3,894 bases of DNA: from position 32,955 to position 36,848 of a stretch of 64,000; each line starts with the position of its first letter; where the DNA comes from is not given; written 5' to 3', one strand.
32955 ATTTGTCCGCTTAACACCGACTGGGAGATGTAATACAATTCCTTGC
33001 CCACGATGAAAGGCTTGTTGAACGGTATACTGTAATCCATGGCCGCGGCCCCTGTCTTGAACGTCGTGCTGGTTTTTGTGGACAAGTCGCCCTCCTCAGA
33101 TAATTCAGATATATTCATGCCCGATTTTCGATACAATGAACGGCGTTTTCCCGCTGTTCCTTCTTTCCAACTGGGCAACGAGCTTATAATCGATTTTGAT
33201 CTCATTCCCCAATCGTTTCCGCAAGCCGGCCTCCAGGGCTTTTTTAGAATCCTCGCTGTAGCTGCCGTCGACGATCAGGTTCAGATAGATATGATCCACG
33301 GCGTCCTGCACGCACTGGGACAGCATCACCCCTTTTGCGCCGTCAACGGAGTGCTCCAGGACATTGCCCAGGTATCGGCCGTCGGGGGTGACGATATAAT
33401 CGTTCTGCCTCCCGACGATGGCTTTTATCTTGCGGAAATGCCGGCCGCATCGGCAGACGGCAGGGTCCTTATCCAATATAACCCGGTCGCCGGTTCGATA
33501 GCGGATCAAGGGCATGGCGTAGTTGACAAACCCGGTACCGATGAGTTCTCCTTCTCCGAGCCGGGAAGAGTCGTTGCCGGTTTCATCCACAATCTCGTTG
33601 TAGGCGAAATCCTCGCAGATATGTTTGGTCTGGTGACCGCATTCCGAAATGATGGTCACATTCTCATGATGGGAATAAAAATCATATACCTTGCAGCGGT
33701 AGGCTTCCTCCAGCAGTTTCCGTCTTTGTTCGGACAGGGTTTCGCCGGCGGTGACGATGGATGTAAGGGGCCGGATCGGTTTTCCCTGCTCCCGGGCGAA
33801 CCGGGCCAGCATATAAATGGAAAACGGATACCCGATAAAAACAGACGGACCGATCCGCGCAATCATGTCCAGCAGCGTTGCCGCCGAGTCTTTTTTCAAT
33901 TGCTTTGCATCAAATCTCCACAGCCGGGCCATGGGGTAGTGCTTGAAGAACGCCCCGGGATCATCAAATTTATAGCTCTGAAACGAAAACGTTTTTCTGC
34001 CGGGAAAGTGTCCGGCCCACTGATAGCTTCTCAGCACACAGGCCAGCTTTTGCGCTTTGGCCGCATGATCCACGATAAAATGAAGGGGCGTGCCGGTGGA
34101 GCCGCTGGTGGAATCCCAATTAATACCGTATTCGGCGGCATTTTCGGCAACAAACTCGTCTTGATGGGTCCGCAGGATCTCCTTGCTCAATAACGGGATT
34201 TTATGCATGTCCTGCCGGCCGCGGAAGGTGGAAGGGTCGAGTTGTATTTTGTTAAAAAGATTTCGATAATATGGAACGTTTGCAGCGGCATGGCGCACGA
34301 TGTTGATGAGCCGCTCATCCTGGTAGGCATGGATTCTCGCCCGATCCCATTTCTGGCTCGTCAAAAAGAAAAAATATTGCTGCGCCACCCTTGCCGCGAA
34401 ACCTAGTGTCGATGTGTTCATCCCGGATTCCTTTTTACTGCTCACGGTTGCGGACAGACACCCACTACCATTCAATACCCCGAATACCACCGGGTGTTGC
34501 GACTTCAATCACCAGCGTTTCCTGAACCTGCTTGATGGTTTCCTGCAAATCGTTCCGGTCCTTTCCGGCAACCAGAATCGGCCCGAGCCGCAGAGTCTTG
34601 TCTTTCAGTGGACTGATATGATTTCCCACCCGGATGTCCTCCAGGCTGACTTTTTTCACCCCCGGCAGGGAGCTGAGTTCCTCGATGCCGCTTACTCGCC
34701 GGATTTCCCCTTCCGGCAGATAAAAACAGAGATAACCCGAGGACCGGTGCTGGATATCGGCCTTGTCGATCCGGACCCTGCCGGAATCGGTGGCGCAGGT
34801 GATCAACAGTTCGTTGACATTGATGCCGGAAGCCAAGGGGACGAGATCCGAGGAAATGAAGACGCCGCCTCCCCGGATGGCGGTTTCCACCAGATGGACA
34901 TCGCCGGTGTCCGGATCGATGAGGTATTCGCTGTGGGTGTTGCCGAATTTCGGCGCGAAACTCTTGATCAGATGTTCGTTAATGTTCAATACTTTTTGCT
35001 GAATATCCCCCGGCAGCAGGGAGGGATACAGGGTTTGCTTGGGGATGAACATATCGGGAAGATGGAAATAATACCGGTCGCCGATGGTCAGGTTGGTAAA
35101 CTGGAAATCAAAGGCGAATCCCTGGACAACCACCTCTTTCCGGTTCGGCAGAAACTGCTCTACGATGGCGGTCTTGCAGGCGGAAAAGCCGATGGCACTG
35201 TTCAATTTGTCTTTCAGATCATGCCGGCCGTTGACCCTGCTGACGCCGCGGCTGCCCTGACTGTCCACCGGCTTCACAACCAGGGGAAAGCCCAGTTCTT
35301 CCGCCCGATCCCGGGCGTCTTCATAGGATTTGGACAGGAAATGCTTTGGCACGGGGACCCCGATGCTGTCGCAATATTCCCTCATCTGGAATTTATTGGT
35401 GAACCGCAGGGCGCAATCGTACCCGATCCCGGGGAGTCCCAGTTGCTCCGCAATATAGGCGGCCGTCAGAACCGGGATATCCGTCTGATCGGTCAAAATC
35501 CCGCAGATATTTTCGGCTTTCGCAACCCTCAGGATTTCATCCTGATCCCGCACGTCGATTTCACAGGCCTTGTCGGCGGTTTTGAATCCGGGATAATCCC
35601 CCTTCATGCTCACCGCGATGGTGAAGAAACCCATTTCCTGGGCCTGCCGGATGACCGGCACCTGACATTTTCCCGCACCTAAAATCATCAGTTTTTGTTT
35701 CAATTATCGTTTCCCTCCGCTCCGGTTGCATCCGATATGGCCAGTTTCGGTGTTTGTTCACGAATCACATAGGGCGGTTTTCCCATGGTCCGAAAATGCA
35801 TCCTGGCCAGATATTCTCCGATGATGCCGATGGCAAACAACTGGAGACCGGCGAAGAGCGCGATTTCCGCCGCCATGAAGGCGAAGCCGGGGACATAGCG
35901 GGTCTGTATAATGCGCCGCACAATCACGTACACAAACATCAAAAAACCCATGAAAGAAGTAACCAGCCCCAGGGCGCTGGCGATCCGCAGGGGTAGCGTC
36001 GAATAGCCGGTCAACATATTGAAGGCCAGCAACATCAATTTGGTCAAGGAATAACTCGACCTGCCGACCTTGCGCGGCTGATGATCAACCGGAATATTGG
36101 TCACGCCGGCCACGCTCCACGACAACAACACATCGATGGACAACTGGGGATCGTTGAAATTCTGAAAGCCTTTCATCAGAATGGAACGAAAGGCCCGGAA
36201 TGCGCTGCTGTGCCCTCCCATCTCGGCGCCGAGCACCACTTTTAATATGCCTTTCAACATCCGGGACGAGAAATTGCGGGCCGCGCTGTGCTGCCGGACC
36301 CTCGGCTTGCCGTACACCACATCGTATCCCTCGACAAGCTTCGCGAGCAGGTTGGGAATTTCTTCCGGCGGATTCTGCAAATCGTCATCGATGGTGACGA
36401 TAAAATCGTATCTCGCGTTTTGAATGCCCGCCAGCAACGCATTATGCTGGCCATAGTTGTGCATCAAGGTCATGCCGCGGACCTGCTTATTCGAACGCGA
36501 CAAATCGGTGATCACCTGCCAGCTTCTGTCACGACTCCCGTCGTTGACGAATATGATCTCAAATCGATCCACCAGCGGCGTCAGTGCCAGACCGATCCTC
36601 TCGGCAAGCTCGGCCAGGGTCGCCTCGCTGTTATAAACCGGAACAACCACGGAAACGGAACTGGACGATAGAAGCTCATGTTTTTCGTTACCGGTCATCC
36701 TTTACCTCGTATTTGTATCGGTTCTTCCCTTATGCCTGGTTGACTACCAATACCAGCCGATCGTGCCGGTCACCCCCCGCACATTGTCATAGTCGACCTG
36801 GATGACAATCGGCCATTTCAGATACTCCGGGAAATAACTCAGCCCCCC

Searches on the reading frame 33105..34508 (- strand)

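Call 14: search_protein_families(library=pfam, proteins=[window:33105-34508:-], max_evalue=0.00001)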
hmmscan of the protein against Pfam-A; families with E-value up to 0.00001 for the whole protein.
window:33105-34508:- (467 aa): 0 families

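Call 52: search_protein_families(library=ncbifam, proteins=[window:33105-34508:-], max_evalue=0.0001)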
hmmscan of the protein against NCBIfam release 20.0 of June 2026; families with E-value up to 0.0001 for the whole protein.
window:33105-34508:- (467 aa): 8 families
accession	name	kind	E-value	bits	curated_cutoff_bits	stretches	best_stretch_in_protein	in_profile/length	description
NF045666.1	DVU1553_fam_AMP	equivalog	2.4e-37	128.7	300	2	208-367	170-330/331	DVU_1553 family AMP-dependent CoA ligase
NF053551.1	FlxY_rubin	equivalog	6.5e-36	124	520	2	214-448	162-406/424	flexirubin biosynthesis putative acyl-CoA ligase FlxY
NF041878.1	paak_haloarch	equivalog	6.8e-33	113.9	700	1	52-439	6-399/427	phenylacetate--CoA ligase PaaK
TIGR02155.1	PA_CoA_ligase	equivalog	2.5e-24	85.6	646.3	1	57-374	6-323/422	phenylacetate--CoA ligase PaaK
TIGR03335.1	F390_ftsA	equivalog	7.1e-19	67.8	458.7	1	55-363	10-325/445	coenzyme F390 synthetase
NF041217.1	BagE_FevW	exception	1.5e-16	60.4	800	1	238-436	184-381/424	bagremycin/ferroverdin synthetase BagE/FevW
TIGR02304.1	aden_form_hyp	equivalog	5.2e-12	45.5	251.9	1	213-374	180-332/430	F390 synthetase-related protein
TIGR01733.1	AA-adenyl-dom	subfamily_domain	2.8e-08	33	317.4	1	134-289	128-281/409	amino acid adenylation domain-containing protein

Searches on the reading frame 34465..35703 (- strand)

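Call 14: search_protein_families(library=pfam, proteins=[window:34465-35703:-], max_evalue=0.00001)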
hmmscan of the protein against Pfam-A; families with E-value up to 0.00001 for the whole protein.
window:34465-35703:- (412 aa): 4 families
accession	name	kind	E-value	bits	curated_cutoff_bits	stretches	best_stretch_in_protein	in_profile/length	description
PF18603.7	LAL_C2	-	1.4e-12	48.1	29.4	1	327-401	3-77/78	L-amino acid ligase C-terminal domain 2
PF02786.22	CPSase_L_D2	-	9.8e-08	32.2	19.8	1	105-194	3-98/211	Carbamoyl-phosphate synthase L chain, ATP binding domain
PF07478.18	Dala_Dala_lig_C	-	6.5e-07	29.5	24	1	128-192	26-87/204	D-ala D-ala ligase C-terminus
PF02222.28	ATP-grasp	-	1.6e-06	28.3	27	1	112-193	4-84/179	ATP-grasp domain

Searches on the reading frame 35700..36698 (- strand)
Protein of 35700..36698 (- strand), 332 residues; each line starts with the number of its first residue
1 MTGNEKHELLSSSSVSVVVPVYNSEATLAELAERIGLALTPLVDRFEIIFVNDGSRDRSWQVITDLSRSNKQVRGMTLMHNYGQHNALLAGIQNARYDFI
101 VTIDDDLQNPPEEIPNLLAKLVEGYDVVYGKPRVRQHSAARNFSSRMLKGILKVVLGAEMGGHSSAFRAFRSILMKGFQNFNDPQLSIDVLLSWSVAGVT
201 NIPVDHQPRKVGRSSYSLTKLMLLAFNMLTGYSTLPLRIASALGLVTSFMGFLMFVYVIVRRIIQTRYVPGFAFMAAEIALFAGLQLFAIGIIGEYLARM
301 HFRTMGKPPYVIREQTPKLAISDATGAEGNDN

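Call 14: search_protein_families(library=pfam, proteins=[window:35700-36698:-], max_evalue=0.00001)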
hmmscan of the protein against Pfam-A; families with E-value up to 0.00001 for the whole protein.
window:35700-36698:- (332 aa): 1 family
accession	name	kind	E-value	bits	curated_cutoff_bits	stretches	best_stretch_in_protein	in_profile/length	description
PF00535.33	Glycos_transf_2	-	2.8e-29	102.7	23.3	1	16-169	1-158/168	Glycosyl transferase family 2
